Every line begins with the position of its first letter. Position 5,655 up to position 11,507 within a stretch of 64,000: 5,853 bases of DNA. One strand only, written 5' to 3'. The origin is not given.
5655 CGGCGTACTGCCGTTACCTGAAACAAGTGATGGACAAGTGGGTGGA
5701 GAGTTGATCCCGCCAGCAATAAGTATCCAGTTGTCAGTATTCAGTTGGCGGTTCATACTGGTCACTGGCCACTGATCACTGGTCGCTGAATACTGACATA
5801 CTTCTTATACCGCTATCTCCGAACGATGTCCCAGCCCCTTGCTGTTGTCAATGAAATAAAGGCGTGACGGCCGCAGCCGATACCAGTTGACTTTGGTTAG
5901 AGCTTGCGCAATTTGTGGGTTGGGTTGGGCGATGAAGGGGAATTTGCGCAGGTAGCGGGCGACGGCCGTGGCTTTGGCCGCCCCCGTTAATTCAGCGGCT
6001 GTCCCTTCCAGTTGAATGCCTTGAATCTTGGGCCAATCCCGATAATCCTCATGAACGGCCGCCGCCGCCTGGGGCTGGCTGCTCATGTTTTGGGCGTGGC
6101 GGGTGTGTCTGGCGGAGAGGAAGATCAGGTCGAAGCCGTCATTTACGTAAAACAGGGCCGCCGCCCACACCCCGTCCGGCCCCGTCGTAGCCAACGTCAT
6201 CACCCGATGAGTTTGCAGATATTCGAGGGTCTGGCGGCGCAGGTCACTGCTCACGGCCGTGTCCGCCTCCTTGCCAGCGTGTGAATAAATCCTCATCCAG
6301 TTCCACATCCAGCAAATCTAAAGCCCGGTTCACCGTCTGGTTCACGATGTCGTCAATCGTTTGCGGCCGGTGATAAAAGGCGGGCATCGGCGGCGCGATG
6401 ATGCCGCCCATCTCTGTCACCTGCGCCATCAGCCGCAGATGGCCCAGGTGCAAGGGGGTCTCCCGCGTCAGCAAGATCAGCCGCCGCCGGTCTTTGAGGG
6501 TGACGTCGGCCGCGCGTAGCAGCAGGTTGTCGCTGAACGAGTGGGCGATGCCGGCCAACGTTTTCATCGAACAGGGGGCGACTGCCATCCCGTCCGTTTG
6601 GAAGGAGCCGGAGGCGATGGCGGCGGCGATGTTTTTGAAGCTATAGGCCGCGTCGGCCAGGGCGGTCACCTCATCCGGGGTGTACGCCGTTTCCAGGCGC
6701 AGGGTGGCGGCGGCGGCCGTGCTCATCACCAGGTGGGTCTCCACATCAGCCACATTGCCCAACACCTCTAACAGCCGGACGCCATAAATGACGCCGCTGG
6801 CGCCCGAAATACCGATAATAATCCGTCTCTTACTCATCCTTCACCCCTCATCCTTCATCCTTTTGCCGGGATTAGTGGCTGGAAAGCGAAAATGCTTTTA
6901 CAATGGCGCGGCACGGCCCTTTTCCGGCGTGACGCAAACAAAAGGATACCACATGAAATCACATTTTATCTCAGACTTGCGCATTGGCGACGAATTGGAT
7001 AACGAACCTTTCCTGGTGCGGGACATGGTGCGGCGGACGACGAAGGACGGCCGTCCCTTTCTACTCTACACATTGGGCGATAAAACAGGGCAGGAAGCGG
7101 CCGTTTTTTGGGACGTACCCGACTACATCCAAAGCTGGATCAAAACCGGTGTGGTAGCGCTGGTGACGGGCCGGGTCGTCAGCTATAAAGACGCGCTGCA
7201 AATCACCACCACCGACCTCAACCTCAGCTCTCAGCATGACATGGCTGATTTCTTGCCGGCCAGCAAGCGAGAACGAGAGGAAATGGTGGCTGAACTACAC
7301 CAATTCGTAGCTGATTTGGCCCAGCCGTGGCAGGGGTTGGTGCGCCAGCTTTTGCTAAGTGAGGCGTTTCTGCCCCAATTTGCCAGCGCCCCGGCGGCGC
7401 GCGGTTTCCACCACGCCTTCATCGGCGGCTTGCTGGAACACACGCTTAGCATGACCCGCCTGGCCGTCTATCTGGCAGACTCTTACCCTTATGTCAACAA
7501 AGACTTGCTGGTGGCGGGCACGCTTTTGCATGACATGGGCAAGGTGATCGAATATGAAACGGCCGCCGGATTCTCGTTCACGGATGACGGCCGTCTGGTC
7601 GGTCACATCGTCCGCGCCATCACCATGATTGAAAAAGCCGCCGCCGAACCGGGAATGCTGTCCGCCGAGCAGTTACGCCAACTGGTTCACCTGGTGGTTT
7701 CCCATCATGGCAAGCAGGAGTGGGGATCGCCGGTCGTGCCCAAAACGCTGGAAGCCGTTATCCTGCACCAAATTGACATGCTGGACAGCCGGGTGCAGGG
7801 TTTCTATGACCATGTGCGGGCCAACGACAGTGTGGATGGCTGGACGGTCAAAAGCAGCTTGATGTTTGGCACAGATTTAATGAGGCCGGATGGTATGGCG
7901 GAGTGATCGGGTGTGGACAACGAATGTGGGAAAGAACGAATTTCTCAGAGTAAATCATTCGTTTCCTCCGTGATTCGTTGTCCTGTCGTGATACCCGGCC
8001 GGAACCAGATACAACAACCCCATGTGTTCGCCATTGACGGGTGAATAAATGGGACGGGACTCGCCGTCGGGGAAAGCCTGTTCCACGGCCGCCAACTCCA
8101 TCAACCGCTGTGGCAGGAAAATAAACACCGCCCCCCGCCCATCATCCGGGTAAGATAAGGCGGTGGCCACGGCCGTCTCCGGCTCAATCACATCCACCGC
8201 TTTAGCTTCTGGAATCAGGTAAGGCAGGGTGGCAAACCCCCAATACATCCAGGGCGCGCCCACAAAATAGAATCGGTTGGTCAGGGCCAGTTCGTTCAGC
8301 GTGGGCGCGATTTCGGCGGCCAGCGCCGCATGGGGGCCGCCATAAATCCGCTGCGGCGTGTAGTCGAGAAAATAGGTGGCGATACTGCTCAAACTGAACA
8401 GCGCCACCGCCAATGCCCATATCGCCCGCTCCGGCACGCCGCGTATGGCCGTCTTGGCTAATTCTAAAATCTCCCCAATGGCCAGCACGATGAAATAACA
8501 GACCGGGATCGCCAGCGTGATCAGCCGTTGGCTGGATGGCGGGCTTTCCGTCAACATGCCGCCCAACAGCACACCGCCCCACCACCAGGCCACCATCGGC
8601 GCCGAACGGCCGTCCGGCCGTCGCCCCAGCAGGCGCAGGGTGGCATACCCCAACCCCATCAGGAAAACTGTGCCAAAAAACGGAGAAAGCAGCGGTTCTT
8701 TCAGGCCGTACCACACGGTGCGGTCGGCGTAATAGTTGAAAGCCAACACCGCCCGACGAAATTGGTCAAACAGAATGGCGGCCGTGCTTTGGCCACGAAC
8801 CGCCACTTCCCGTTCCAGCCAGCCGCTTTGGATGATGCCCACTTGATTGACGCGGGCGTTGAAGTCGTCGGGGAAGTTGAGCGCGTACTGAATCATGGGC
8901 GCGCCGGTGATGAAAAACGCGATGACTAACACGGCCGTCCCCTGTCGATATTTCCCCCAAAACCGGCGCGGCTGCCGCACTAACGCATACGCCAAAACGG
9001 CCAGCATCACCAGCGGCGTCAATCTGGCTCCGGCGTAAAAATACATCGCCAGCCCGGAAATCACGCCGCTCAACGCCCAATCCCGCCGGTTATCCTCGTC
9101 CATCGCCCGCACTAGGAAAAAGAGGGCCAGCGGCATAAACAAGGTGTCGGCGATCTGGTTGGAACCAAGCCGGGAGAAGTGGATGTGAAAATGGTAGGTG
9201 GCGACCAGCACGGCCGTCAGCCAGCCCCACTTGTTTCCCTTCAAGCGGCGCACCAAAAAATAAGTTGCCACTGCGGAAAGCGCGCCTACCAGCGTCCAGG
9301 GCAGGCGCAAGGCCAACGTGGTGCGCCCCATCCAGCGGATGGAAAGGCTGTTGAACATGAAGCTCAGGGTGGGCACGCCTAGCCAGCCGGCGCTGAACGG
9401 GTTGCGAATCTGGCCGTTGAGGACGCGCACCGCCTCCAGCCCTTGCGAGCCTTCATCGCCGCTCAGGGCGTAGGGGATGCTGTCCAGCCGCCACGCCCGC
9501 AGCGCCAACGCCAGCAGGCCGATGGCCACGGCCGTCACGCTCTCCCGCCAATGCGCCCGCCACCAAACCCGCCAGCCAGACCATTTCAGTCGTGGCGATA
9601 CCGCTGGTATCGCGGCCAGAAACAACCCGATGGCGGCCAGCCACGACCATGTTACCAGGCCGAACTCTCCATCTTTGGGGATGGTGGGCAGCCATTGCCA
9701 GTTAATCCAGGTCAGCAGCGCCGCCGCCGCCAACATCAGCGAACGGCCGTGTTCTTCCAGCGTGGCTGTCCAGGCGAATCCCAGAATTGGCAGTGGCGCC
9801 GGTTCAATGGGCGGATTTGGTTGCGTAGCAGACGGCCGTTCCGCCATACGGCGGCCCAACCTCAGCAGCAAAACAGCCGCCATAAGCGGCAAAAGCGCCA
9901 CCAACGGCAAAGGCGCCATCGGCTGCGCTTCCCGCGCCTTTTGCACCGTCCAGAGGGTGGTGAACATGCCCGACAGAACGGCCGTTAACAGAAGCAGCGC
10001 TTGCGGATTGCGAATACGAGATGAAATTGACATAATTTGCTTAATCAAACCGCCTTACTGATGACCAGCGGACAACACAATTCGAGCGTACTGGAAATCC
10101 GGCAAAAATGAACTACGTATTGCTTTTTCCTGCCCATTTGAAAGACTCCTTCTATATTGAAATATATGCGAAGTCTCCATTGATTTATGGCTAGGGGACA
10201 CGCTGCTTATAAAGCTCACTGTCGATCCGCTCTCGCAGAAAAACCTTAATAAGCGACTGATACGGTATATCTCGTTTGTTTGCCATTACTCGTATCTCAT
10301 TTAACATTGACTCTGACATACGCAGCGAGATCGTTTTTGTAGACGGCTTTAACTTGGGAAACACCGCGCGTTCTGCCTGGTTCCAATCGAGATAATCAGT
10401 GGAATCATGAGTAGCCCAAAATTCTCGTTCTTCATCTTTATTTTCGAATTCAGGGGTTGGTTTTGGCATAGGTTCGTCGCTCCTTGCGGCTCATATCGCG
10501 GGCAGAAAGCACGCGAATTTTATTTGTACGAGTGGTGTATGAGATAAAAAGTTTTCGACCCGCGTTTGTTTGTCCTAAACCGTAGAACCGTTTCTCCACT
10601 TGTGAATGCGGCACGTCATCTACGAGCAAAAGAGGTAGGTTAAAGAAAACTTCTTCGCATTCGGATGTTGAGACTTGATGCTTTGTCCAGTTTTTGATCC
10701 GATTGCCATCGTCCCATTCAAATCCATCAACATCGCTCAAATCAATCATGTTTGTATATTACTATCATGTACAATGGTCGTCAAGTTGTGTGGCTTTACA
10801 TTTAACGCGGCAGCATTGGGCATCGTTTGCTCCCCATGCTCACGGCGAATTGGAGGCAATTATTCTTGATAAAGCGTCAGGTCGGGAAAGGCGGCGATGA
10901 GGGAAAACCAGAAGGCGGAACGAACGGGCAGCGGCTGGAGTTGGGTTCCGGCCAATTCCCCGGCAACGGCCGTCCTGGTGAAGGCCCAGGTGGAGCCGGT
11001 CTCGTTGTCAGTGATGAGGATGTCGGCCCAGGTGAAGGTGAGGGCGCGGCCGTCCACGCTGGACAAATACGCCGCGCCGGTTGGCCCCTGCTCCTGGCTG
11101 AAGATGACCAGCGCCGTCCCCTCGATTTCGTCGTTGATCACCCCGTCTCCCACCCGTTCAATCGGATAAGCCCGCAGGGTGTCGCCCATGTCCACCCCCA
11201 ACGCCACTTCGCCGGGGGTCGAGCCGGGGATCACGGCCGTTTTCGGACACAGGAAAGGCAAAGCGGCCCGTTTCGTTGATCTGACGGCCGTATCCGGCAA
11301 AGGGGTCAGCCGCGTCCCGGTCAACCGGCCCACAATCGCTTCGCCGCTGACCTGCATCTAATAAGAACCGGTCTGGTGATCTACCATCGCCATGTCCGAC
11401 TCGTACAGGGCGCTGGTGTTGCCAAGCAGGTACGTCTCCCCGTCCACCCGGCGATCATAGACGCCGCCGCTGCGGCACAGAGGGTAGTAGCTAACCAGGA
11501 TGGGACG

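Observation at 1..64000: Hyper-abundant 8-mer palindrome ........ (HIP-like) throughout genes in all three frames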

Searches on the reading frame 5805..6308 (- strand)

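Call 30: search_protein_families(library=pfam, proteins=[window:5805-6308:-], max_evalue=0.0001)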
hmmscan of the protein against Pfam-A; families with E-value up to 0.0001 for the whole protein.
window:5805-6308:- (167 aa): 2 families
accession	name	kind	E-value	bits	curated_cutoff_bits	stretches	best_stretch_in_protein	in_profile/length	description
PF01243.27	PNPOx_N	-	1.5e-11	45.1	28.1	1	26-152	4-118/120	Pyridoxamine 5'-phosphate oxidase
PF12900.13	Pyridox_ox_2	-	2.6e-06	27.9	27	1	25-149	3-135/140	Pyridoxamine 5'-phosphate oxidase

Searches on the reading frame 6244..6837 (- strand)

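Call 30: search_protein_families(library=pfam, proteins=[window:6244-6837:-], max_evalue=0.0001)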
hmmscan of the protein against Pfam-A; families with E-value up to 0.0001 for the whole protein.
window:6244-6837:- (197 aa): 1 family
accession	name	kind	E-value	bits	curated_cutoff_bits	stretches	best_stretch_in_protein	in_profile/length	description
PF02441.25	Flavoprotein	-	1.4e-43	148.7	22.7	1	5-174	2-160/162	Flavoprotein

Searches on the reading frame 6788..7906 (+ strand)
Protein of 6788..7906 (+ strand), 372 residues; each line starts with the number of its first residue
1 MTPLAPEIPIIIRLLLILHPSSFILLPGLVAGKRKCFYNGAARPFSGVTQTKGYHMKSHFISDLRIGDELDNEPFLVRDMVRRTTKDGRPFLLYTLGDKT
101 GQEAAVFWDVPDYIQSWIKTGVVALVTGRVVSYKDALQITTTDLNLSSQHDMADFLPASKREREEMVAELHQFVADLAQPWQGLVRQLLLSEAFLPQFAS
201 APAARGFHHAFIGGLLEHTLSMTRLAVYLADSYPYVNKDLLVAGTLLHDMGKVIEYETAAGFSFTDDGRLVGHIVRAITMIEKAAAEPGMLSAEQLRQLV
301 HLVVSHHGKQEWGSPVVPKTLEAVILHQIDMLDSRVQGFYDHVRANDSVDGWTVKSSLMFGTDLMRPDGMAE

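Call 30: search_protein_families(library=pfam, proteins=[window:6788-7906:+], max_evalue=0.0001)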
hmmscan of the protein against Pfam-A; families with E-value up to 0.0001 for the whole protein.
window:6788-7906:+ (372 aa): 2 families
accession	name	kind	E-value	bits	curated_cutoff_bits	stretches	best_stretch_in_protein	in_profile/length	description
PF01966.28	HD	-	2.5e-13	50.8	22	1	216-333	2-114/116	HD domain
PF01336.31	tRNA_anti-codon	-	5.7e-07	29.8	27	1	77-144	3-72/75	OB-fold nucleic acid binding domain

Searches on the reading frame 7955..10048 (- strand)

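Call 8: search_protein_families(library=ncbifam, proteins=[window:7955-10048:-])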
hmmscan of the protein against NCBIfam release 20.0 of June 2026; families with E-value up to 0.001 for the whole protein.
window:7955-10048:- (697 aa): 2 families
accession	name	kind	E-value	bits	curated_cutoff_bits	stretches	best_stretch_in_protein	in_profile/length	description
TIGR04154.1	archaeo_STT3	subfamily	3.1e-07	29.1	450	1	252-387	103-256/831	oligosaccharyl transferase, archaeosortase A system-associated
TIGR03663.1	TIGR03663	subfamily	6e-07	28.8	126.25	1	175-359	6-182/435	flippase activity-associated protein Agl23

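Call 34: search_protein_families(library=pfam, proteins=[window:7955-10048:-], max_evalue=0.0001)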
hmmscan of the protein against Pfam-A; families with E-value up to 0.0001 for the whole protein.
window:7955-10048:- (697 aa): 2 families
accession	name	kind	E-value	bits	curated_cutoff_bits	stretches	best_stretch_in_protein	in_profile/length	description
PF13231.12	PMT_2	-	5e-15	56.5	26.1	1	228-380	5-153/160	Dolichyl-phosphate-mannose-protein mannosyltransferase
PF02516.20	STT3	-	7.5e-05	22.8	24.5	1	252-359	103-214/405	Oligosaccharyl transferase STT3, N-terminal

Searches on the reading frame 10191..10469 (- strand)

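Call 34: search_protein_families(library=pfam, proteins=[window:10191-10469:-], max_evalue=0.0001)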
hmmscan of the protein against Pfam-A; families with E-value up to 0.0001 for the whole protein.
window:10191-10469:- (92 aa): 1 family
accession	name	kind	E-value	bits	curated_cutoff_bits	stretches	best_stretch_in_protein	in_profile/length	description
PF12441.14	CopG_antitoxin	-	1.4e-33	115.9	28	1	3-80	1-78/79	CopG antitoxin of type II toxin-antitoxin system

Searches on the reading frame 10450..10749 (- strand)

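Call 34: search_protein_families(library=pfam, proteins=[window:10450-10749:-], max_evalue=0.0001)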
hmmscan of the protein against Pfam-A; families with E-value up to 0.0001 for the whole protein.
window:10450-10749:- (99 aa): 1 family
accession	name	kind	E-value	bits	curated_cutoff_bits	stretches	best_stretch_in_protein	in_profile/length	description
PF04365.19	BrnT_toxin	-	1.4e-22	80.2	34.5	1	12-90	1-77/77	Ribonuclease toxin, BrnT, of type II toxin-antitoxin system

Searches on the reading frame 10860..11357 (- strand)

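Call 30: search_protein_families(library=pfam, proteins=[window:10860-11357:-], max_evalue=0.0001)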
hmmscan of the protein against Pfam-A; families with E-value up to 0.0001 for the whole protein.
window:10860-11357:- (165 aa): 1 family
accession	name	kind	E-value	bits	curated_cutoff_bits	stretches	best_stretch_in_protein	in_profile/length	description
PF11376.13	DUF3179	-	2.6e-14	53.8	27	1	48-159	184-291/292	Protein of unknown function (DUF3179)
